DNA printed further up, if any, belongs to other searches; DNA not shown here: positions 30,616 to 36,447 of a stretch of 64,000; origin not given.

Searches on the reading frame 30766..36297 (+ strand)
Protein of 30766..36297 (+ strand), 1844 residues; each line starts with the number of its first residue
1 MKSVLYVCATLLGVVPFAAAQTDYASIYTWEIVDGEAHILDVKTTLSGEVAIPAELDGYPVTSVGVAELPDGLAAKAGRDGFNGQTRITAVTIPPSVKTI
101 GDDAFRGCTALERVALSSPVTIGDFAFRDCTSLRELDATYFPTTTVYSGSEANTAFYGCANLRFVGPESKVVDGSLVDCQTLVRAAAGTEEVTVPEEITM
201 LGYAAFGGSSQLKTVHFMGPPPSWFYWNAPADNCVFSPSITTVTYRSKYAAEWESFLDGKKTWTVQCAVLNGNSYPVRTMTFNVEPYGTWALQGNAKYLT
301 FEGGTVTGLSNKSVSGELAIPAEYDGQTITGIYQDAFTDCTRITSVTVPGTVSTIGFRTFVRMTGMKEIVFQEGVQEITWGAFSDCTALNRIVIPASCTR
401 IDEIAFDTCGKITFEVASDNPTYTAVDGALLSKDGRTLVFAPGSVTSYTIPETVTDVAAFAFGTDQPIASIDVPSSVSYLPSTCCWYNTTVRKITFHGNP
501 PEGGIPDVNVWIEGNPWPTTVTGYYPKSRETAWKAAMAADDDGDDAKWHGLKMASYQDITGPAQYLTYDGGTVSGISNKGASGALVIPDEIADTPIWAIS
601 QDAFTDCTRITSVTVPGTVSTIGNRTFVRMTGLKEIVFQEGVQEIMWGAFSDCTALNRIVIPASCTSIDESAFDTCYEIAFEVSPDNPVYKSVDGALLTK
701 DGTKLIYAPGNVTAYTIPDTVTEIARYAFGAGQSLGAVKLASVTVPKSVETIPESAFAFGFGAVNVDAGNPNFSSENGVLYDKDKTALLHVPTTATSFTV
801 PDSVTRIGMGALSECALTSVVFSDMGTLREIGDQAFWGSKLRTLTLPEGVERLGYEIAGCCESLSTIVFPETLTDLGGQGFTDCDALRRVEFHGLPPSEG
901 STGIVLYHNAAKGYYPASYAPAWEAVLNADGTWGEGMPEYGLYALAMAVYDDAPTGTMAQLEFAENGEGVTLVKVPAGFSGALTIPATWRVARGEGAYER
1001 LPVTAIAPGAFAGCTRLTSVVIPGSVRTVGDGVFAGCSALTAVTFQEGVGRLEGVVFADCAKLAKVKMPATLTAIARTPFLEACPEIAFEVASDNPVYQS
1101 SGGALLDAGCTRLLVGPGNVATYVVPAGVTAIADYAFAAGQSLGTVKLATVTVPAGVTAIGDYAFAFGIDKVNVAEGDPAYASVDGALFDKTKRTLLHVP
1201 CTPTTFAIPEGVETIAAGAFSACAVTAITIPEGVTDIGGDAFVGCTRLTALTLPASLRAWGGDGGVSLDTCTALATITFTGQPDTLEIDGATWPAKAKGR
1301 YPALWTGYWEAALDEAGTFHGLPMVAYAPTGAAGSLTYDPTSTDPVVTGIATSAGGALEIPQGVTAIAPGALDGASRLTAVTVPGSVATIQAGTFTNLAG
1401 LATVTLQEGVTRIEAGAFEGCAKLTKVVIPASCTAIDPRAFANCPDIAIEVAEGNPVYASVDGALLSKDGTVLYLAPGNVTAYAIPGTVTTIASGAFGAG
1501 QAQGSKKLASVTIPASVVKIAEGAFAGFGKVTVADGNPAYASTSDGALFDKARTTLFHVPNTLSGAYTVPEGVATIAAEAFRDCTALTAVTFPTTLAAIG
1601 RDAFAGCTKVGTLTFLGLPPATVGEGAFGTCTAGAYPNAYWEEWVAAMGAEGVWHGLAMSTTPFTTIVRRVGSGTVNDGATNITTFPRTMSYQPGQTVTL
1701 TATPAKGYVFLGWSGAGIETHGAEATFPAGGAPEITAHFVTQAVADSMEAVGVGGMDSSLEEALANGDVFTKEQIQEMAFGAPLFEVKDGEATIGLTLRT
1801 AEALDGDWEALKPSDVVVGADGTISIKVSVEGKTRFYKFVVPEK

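Call 21: search_protein_families(library=pfam, proteins=[window:30766-36297:+], max_evalue=0.00001)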
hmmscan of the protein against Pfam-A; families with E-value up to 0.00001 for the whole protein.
window:30766-36297:+ (1844 aa): 3 families
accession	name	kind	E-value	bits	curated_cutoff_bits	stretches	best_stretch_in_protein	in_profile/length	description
PF13306.12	LRR_5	-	5.7e-145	476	27.7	8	599-679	3-81/127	BspA type Leucine rich repeat region (6 copies)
PF13855.12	LRR_8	-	9.1e-09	35.4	27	0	98-138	14-56/61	Leucine rich repeat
PF18998.6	Flg_new_2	-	1e-07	32.3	23.6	1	1684-1740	14-70/73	Divergent InlB B-repeat domain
